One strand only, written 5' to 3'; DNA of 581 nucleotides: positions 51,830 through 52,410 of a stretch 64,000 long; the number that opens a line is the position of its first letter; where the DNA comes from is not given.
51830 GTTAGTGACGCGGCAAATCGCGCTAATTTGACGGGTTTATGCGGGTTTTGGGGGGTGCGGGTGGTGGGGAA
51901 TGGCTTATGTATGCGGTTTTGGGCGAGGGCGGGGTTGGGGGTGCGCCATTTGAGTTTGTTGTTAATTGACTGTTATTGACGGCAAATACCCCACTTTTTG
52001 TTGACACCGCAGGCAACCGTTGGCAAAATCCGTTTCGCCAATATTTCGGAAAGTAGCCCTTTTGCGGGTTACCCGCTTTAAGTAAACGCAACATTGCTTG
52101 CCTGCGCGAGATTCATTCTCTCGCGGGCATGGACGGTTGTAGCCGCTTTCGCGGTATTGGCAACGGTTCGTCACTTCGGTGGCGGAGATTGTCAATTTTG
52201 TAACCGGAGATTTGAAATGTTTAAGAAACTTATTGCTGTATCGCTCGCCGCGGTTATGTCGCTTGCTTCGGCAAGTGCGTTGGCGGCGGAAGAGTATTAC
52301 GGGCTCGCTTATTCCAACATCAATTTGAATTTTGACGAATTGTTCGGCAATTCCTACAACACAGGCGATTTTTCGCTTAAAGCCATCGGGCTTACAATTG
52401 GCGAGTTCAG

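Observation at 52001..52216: The same roughly 180-nt leader precedes two convergent outer-membrane transcription units: candidate novel cis-regulatory RNA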

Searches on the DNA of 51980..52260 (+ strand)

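Call 7: search_rna_families(source=window, start=51980, end=52260, threshold=evalue, max_evalue=10, show_alignments=2)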
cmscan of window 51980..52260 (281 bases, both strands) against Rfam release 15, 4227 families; matches with E-value up to 10: 0.
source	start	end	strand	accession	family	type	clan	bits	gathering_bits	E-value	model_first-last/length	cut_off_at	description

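Call 38: build_rna_model(alignment_id=A2, structure=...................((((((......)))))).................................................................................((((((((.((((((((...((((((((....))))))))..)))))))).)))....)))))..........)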
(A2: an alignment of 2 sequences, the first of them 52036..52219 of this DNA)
Model R1 built from alignment A2 (2 sequences, 191 columns); structure: as given.
model positions 191; base pairs 30; branch points 1; effective number of sequences 1.35; information 0.59 bits per position. Calibrated on 0.2 Mb of random sequence (short: E-values are rough).
structure used (alignment columns):
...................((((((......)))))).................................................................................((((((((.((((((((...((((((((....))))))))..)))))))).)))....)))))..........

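Call 39: search_with_rna_model(model_id=R1, source=window, filters=off, max_evalue=10)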
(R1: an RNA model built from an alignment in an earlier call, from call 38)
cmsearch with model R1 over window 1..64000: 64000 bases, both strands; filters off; matches with E-value up to 10: 65.
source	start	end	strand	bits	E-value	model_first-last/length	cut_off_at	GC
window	57046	57231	-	215.7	1.9e-56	1-191/191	no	0.55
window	52036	52219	+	207.3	3.2e-54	1-191/191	no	0.51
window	57063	57111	+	19.9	0.00051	124-172/191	no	0.55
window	2846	2917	+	10.2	0.2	1-191/191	no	0.38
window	41056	41081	-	8.8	0.48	1-191/191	no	0.62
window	31366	31394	-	8.4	0.6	1-191/191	no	0.31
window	57991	58027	+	7.8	0.87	1-191/191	no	0.62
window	12862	12908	-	7.6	1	1-191/191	no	0.62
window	45641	45732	+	7.5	1.1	1-191/191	no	0.55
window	31039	31064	-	7.2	1.3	1-191/191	no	0.35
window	23177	23252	-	7.1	1.3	1-191/191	no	0.41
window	43489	43639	-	7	1.5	1-191/191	no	0.54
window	40340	40355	-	6.2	2.4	141-156/191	no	0.69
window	5940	5970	-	6.2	2.4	132-164/191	no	0.71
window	19031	19135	+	5.9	2.9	1-191/191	no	0.47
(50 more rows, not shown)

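Call 40: search_with_rna_model(model_id=R1, sources=[L002, L003, L004, L005, L006, L007, L008, L009, L010, L011, L012, L033, L052, L055, L057, L059, L060, L068, L070, L071, L072, L073, L001], max_evalue=10)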
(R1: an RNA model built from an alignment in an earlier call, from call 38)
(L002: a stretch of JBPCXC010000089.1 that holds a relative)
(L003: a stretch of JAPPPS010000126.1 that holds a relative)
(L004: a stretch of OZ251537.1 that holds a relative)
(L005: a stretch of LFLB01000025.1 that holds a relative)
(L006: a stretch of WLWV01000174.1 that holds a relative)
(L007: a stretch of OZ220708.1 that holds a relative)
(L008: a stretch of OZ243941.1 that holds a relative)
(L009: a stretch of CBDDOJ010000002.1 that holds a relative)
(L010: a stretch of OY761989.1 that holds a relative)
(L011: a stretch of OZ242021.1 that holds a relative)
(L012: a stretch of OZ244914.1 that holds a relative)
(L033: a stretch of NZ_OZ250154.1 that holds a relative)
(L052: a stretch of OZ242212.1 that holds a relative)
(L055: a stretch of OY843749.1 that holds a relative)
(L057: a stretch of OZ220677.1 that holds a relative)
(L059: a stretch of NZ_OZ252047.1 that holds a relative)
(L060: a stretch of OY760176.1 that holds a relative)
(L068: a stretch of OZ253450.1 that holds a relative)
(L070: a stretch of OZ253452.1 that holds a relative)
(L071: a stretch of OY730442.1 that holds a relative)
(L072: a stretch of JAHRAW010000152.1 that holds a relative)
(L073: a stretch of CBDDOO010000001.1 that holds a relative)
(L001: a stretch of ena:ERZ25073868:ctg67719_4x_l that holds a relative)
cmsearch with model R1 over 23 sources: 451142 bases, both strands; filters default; matches with E-value up to 10: 7.
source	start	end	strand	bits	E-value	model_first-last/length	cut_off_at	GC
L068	10630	10665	+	14.3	0.12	1-191/191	no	0.53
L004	8316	8486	+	12.1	0.44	1-191/191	no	0.67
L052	10660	10785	+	11.9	0.5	1-191/191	no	0.48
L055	80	151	+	11.6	0.62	111-181/191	no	0.65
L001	11559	11717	-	9.3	2.5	1-191/191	no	0.6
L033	21236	21324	-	8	5.4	1-191/191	no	0.46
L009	15815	15907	+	7.1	9.5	1-191/191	no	0.6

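Call 59: search_with_rna_model(model_id=R1, sources=[L091, L092, L093, L094], max_evalue=10, filters=off)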
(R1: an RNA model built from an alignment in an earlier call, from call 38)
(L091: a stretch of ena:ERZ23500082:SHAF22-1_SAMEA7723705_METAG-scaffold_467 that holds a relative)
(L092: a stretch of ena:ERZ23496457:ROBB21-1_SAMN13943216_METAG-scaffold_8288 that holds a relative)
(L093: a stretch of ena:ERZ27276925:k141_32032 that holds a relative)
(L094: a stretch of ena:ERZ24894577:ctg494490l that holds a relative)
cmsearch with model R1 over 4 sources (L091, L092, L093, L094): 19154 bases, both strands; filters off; matches with E-value up to 10: 42.
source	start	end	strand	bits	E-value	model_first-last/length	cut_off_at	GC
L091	3474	3507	-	9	0.13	131-165/191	no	0.79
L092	3474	3507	-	9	0.13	131-165/191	no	0.79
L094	609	644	-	6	0.79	1-191/191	no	0.44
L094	4373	4407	+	5.9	0.84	1-191/191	no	0.54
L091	2530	2591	+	5.3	1.2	1-191/191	no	0.55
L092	2530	2591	+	5.3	1.2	1-191/191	no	0.55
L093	2677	2738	+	5.3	1.2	1-191/191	no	0.55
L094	4164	4179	+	4.9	1.6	141-156/191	no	0.56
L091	2842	2909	-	4.9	1.6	1-191/191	no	0.44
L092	2842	2909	-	4.9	1.6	1-191/191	no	0.44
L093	2989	3056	-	4.9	1.6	1-191/191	no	0.44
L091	482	522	+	4.8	1.7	1-191/191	no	0.54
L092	482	522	+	4.8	1.7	1-191/191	no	0.54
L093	629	669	+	4.8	1.7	1-191/191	no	0.54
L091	3158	3192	-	4.2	2.5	1-191/191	no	0.43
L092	3158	3192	-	4.2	2.5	1-191/191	no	0.43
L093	3305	3339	-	4.2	2.5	1-191/191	no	0.43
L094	2160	2182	-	4.2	2.5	138-160/191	no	0.74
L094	4655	4702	+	4.1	2.7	1-191/191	no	0.52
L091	363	411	-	3.6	3.5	1-191/191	no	0.47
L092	363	411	-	3.6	3.5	1-191/191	no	0.47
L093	510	558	-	3.6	3.5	1-191/191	no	0.47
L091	2534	2570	-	3.4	4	124-174/191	no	0.54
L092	2534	2570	-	3.4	4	124-174/191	no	0.54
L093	2681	2717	-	3.4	4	124-174/191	no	0.54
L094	1605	1652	+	3.3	4.1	120-180/191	no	0.71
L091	1369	1501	+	3.3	4.2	1-191/191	no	0.6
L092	1369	1501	+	3.3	4.2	1-191/191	no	0.6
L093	1516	1648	+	3.3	4.2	1-191/191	no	0.6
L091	677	707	+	3.3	4.3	1-191/191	no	0.45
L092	677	707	+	3.3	4.3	1-191/191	no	0.45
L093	824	854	+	3.3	4.3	1-191/191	no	0.45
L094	3999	4016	+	3.1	4.7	140-157/191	no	0.78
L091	4382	4404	+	3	5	1-191/191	no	0.52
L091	3832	3865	-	2.9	5.5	1-191/191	no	0.53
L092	3832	3865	-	2.9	5.5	1-191/191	no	0.53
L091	347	404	+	2.6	6.4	1-191/191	no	0.52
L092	347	404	+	2.6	6.4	1-191/191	no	0.52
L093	494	551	+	2.6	6.4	1-191/191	no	0.52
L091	618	627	-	2.3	7.8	144-153/191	no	0.8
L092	618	627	-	2.3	7.8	144-153/191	no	0.8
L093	765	774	-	2.3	7.8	144-153/191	no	0.8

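Call 75: search_dna_similar(query=window:52010-52219:+, collection=phages, mode=distant, max_evalue=0.01, max_rows=10)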
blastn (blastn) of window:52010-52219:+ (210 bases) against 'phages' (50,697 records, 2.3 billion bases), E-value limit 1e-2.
No match.

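Call 79: search_with_rna_model(model_id=R1, sources=[L095, L096, L097], max_evalue=1, filters=off)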
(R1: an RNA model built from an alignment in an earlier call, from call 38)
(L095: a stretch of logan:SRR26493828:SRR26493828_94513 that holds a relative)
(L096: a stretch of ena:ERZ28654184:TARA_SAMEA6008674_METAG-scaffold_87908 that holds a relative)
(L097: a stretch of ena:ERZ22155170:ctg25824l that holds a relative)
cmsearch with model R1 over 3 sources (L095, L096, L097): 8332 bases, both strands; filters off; matches with E-value up to 1: 8.
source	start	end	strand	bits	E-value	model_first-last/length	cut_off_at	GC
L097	1305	1500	+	41.4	1.2e-10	1-191/191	no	0.55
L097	3529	3586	+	8.1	0.097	121-179/191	no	0.62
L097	1925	1956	+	6.9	0.2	132-164/191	no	0.69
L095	107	124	-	6.4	0.27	140-157/191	no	0.67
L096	1850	1881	-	5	0.66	1-191/191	no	0.41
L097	1435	1472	-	4.8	0.73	130-166/191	no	0.58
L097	510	573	+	4.8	0.75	1-191/191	no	0.61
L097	922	937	-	4.5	0.9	141-156/191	no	0.81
